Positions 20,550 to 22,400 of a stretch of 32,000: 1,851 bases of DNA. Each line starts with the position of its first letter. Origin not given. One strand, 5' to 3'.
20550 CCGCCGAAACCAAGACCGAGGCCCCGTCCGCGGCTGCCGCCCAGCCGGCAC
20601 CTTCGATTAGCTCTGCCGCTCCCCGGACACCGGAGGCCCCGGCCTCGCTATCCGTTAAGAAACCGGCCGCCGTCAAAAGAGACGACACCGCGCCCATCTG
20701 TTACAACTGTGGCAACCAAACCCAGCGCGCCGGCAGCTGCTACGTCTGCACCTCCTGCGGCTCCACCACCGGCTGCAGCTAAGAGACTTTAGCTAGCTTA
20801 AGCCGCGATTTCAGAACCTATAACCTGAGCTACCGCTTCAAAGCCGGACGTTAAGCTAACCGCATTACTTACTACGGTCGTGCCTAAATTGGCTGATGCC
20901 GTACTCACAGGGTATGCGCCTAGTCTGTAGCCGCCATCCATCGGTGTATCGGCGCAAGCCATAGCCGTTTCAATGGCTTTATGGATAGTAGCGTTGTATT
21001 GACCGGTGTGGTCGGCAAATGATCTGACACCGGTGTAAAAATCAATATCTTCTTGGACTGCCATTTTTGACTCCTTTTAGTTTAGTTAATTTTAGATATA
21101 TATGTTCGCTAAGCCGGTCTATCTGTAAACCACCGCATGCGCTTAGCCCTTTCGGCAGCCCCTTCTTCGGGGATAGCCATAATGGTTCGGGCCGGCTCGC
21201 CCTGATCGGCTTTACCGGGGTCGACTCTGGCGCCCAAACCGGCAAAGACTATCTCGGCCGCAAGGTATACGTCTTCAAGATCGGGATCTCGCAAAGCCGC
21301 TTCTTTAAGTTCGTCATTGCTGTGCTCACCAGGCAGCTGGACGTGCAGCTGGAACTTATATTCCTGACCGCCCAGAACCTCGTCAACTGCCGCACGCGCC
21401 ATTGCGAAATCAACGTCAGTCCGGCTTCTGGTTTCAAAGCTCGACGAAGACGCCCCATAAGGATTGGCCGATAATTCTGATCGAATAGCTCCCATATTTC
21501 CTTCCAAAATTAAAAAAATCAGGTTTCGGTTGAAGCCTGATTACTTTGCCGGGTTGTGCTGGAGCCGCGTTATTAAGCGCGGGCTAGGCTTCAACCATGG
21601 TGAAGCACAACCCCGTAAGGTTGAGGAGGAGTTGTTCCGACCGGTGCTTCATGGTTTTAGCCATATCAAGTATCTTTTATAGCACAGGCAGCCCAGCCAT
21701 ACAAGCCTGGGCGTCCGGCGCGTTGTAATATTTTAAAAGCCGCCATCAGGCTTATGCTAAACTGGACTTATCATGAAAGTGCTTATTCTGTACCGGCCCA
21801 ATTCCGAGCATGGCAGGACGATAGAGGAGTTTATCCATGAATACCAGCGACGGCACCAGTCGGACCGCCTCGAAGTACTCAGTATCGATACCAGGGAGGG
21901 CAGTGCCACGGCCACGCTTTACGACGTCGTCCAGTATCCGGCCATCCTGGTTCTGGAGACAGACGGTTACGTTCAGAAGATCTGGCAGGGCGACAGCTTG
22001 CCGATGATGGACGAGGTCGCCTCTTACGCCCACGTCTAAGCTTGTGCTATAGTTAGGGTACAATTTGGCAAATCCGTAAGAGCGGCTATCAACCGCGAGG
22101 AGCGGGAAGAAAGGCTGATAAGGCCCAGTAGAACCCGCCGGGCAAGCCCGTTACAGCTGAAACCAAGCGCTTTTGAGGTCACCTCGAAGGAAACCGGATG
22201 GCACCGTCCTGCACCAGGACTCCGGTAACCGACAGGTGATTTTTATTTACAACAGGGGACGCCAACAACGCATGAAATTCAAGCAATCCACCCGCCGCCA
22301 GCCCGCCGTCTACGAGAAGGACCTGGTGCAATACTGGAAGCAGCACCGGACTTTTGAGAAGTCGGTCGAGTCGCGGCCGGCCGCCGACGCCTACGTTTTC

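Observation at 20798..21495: Two-gene operon of unrecognisable proteins wedged between nrdJ and ileS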

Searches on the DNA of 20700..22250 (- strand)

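Call 6: search_rna_families(source=window, start=20700, end=22250, threshold=evalue, max_evalue=10, show_alignments=2)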
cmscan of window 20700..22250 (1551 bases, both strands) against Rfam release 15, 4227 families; matches with E-value up to 10: 1.
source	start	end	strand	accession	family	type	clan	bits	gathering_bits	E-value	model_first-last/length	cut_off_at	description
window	21689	21769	-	RF03480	mir-1284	Gene; miRNA;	-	17.9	80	5.9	1-92/92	no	mir-1284 microRNA precursor family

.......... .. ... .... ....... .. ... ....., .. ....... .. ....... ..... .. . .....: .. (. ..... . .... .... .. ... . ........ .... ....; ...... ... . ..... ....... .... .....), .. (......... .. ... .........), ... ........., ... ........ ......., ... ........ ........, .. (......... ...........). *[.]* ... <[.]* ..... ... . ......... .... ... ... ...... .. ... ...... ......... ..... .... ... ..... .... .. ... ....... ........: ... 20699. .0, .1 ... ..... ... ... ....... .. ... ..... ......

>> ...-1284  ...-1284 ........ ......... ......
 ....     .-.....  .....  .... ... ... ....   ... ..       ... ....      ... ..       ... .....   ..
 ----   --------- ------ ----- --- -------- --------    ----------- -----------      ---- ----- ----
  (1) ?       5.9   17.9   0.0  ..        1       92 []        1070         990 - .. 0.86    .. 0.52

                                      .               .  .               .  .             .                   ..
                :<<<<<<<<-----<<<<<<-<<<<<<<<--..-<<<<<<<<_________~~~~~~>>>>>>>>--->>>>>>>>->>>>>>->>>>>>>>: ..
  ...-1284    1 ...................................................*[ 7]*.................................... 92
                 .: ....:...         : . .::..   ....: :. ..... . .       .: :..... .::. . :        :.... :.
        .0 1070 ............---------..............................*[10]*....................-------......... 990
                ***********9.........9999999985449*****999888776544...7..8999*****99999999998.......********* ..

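Call 32: search_dna_similar(query=window:20783-21772:-, collection=phages, mode=distant, max_evalue=0.01)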
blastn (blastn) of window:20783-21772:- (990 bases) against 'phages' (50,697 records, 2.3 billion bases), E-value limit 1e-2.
No match.

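Call 33: search_dna_similar(query=window:20783-21772:-, collection=plasmids, mode=distant, max_evalue=0.01)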
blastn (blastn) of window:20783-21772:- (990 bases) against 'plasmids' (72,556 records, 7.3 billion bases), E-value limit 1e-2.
No match.

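Call 91: build_rna_model(alignment_id=A7, structure=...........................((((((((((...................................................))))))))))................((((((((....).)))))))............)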
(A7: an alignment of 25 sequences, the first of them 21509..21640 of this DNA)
Model R1 built from alignment A7 (25 sequences, 147 columns); structure: as given.
model positions 125; base pairs 18; branch points 1; effective number of sequences 2.3; information 0.59 bits per position. Calibrated on 0.2 Mb of random sequence (short: E-values are rough).
structure used (alignment columns):
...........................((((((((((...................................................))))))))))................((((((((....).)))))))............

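Call 92: search_with_rna_model(model_id=R1, source=window, filters=off, max_evalue=10)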
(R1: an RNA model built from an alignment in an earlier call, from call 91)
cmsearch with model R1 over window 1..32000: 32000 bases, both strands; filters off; matches with E-value up to 10: 9.
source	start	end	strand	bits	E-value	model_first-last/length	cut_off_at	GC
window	21509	21640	-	124.6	2.6e-38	1-125/125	no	0.5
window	6065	6142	-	14.2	0.014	1-125/125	no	0.45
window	21644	21685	+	10.8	0.17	33-78/125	no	0.36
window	21476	21550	+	10.7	0.18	1-125/125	no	0.37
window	10268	10412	-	7.5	2.1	1-125/125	no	0.63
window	21551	21613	+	7.4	2.2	28-83/125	no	0.59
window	25857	25961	-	6.7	3.8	1-125/125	no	0.48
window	27052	27138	-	5.9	6.7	1-125/125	no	0.59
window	452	541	-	5.4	9.9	1-125/125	no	0.46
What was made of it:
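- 21512..21539 (-): Intrinsic terminator: stem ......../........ (21539-21520, one C.A mismatch), loop AACC, then a run of seven T (21518-21512). It is part of the covariance-model hit at 21509-21640, 124.6 bits, E=2.6e-38, the only strong copy in the window (call 92).
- The covariance model finds a single 124.6-bit copy in the window (call 92).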

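Call 93: search_with_rna_model(model_id=R1, sources=[L003, L004, L005, L006, L007, L008, L009, L010, L014, L030, L034, L049, L090, L092, L098, L099, L100, L102, L104, L105, L109, L113, L114, L115, L103, L110, L111, L112, L097], max_evalue=1)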
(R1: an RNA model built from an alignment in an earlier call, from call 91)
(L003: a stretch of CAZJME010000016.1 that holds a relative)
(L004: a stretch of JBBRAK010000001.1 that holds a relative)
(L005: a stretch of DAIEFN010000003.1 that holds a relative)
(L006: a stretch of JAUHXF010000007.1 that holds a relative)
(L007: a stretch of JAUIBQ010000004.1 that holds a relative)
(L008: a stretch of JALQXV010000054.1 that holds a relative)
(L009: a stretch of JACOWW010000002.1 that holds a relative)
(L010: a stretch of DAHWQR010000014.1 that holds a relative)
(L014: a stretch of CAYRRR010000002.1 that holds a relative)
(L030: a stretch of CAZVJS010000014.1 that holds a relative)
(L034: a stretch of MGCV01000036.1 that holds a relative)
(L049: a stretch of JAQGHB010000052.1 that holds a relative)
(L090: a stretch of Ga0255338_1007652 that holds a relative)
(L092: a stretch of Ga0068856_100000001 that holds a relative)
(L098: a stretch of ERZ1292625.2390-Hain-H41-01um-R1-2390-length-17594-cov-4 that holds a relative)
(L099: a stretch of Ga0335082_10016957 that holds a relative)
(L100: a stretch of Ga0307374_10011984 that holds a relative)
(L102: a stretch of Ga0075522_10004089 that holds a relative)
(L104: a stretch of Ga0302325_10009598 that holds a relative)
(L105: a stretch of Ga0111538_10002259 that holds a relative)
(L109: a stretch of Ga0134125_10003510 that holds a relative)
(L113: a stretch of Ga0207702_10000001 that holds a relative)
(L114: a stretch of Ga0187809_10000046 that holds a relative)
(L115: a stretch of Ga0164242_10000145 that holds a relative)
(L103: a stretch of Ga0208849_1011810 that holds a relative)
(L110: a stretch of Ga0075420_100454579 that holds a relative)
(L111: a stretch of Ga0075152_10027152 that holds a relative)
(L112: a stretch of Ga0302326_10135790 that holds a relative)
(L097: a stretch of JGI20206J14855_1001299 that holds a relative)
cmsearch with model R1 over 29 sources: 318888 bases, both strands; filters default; matches with E-value up to 1: 36.
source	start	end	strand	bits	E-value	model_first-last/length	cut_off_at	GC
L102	236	366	+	128.2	1.8e-38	1-125/125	no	0.55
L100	566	686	+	124.9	2e-37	1-125/125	no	0.54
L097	6509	6644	-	121.2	3.4e-36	1-125/125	no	0.5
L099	3874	4005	-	119.1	1.5e-35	1-125/125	no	0.54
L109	1828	1967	-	118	3.5e-35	1-125/125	no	0.54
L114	6383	6501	-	115.9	1.7e-34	1-125/125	no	0.47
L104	9318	9452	-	115.6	2e-34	1-125/125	no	0.53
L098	3816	3949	-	115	3.4e-34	1-125/125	no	0.54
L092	10445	10565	+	110.6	9.1e-33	1-125/125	no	0.5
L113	1907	2027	+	110.6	9.1e-33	1-125/125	no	0.5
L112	2144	2261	-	108.9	3.1e-32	1-125/125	no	0.45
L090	4282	4401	-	106.7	1.6e-31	1-125/125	no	0.49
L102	897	1027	+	105.6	3.6e-31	1-125/125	no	0.53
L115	1914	2038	-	102.9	2.6e-30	1-125/125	no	0.53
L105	11068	11187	+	101.1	1e-29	1-125/125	no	0.53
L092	10024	10145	+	97.2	2e-28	1-125/125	no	0.52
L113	1486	1607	+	97.2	2e-28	1-125/125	no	0.52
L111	835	962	-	94.4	1.6e-27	1-125/125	no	0.45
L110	3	91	+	81.4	2.6e-23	28-125/125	no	0.48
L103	1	113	-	72.8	1.5e-20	1-111/125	3'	0.51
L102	986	1056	-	20.7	0.0011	1-125/125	no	0.38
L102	325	394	-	18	0.0082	1-125/125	no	0.31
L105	11146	11220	-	17.4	0.012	1-125/125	no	0.39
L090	3908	4034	-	17.3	0.014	1-125/125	no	0.47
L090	5340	5458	+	17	0.016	1-125/125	no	0.39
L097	6477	6550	+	16.7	0.02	1-125/125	no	0.31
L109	1793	1869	+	15.8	0.041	1-125/125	no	0.4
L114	6354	6424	+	15.1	0.069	1-125/125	no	0.34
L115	1873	1956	+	14.7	0.092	1-125/125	no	0.43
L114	740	834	-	14.3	0.13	1-125/125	no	0.46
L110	49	121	-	13.3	0.26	1-125/125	no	0.37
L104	9279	9358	+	12.8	0.39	1-125/125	no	0.32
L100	656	686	-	12.3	0.56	84-114/125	no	0.39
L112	2118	2185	+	12.2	0.61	1-125/125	no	0.37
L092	10524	10631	-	11.9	0.77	1-125/125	no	0.44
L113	1986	2093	-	11.9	0.77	1-125/125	no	0.44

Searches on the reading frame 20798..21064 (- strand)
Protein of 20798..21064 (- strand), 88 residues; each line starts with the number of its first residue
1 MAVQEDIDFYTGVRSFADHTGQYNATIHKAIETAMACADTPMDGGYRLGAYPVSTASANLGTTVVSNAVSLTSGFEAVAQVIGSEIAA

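Call 4: search_protein_families(library=pfam, proteins=[window:20798-21064:-], max_evalue=1)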
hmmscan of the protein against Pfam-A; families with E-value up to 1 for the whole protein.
window:20798-21064:- (88 aa): 0 families

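Call 9: search_protein_families(library=ncbifam, proteins=[window:20798-21064:-], max_evalue=1)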
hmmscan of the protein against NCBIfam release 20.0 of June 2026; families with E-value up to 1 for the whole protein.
window:20798-21064:- (88 aa): 0 families

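Call 10: search_protein_families(library=phrogs, proteins=[window:20798-21064:-], max_evalue=1)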
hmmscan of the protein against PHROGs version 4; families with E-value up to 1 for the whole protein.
window:20798-21064:- (88 aa): 1 family
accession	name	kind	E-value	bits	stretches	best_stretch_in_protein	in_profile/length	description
phrog_21317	-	unknown function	0.1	14.2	1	2-44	33-73/87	-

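Call 12: search_solved_structures(query=window:20798-21064:-, max_evalue=10)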
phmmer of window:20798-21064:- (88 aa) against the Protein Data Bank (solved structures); distinct sequences matched with E-value up to 10: 0.

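Call 14: find_homologous_proteins(query=window:20798-21064:-, max_evalue=0.01)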
Query window:20798-21064:- (88 aa): 2 proteins with E <= 0.01 among 2 candidates.
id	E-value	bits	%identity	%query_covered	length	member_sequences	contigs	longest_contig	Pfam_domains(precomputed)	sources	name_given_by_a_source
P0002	2.2e-49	182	100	100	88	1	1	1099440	-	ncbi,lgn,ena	-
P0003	2.1e-34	135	77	95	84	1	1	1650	-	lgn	-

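Call 15: find_encoding_contigs(protein=P0003, flank=10000)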
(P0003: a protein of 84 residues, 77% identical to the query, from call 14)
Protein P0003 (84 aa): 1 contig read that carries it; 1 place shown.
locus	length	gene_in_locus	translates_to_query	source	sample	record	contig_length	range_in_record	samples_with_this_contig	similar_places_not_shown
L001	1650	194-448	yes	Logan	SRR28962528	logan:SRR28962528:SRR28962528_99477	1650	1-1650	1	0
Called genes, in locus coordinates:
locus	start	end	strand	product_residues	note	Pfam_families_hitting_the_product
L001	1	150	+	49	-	?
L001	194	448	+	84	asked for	-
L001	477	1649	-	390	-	?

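Call 16: find_encoding_contigs(protein=P0002, flank=10000, max_places=3)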
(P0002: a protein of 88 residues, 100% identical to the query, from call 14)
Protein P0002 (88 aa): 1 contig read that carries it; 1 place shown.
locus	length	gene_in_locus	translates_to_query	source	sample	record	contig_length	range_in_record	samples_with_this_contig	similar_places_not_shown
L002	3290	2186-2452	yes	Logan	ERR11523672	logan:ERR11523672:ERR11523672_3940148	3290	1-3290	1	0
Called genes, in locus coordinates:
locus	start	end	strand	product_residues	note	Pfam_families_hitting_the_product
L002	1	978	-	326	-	?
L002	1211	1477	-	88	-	-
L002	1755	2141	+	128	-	-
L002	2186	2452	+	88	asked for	-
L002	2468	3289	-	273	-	?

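Call 25: find_related_loci(query=A1, collection=metagenome_contigs, flank=6000)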
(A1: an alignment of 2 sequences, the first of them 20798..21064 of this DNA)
Query A1 (88 aa) in metagenome_contigs; peptide patterns used: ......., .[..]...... (x = any residue, [..] = any of these).
385 stretches matched a pattern, but none encodes a relative of the query by tblastn (E <= 1e-3).
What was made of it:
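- Tried and rejected: A metagenome scan with peptide patterns from B found nothing (call 25).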

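Call 31: predict_structure(alignment_id=A1)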
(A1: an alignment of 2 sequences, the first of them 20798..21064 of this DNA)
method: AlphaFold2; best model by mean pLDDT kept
length: 88 residues; sequences in the alignment: 2
mean_pLDDT: 45.5   pTM: 0.30
mean pLDDT of the five models: 45.5, 43.0, 40.6, 39.4, 37.8
residues with pLDDT >= 90: 0; 70-90: 0; 50-70: 28; < 50: 60
segments of 3 or more residues with pLDDT < 50: 1-7, 37-88
pLDDT, mean of each block of 10 residues (from residue 1): 39 59 57 51 41 45 45 38 32
secondary structure, 60 per line:
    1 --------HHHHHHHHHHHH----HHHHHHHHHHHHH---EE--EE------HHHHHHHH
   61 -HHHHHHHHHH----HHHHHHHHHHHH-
elements in order: H9-20 H25-37 H53-60 H62-71 H76-87

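Call 72: search_solved_structures(query=A4, max_evalue=10)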
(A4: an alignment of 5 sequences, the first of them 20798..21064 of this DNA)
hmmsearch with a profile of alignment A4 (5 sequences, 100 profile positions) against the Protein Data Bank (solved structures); distinct sequences matched with E-value up to 10: 30.
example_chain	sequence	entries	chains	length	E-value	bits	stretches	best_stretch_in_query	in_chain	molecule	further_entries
9s1t_A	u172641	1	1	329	0.028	17.8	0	21-40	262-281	De novo designed helical barrel - 6H5L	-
7f4y_A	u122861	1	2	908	1.2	12.5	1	22-58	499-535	DNA polymerase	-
3kd1_E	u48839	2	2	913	1.3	12.5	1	22-58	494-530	DNA polymerase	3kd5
1q9y_A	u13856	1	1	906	1.3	12.4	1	22-58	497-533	DNA POLYMERASE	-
4dtj_A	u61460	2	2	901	1.3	12.4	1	22-58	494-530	DNA polymerase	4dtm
3qei_A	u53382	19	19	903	1.3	12.4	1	22-58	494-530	DNA polymerase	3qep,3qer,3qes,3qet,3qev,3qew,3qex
3scx_A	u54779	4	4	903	1.3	12.4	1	22-58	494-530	DNA polymerase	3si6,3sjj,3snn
3lds_A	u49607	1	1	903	1.3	12.4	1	22-58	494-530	DNA-directed DNA polymerase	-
3sun_A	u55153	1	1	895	1.4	12.4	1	22-58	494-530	DNA polymerase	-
3cfo_A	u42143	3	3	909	1.4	12.4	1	22-58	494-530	DNA polymerase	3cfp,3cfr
2dtu_A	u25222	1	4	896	1.4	12.4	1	22-58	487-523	DNA polymerase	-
3suq_A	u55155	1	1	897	1.4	12.4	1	22-58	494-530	DNA polymerase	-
3spy_A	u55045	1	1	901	1.4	12.4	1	22-58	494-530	DNA polymerase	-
3ne6_A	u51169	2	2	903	1.4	12.4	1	22-58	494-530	DNA polymerase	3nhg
3spz_A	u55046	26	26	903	1.4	12.4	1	22-58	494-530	DNA polymerase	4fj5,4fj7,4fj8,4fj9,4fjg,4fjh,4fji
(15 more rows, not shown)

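Call 74: search_protein_families(library=padloc, proteins=[window:20798-21064:-], max_evalue=1)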
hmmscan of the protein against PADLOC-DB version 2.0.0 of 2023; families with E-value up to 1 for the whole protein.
window:20798-21064:- (88 aa): 0 families
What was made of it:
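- No hits to Pfam, NCBIfam or PADLOC models (calls 4, 9, 74). No defence-system model hit (call 74).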

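Call 78: find_related_loci(query=A4, collection=viral_contigs, flank=5000)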
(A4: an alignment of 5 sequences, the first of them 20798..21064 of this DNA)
Query A4 (88 aa) in viral_contigs; peptide patterns used: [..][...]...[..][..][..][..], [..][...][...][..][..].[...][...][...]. (x = any residue, [..] = any of these).
80 stretches matched a pattern, but none encodes a relative of the query by tblastn (E <= 1e-3).
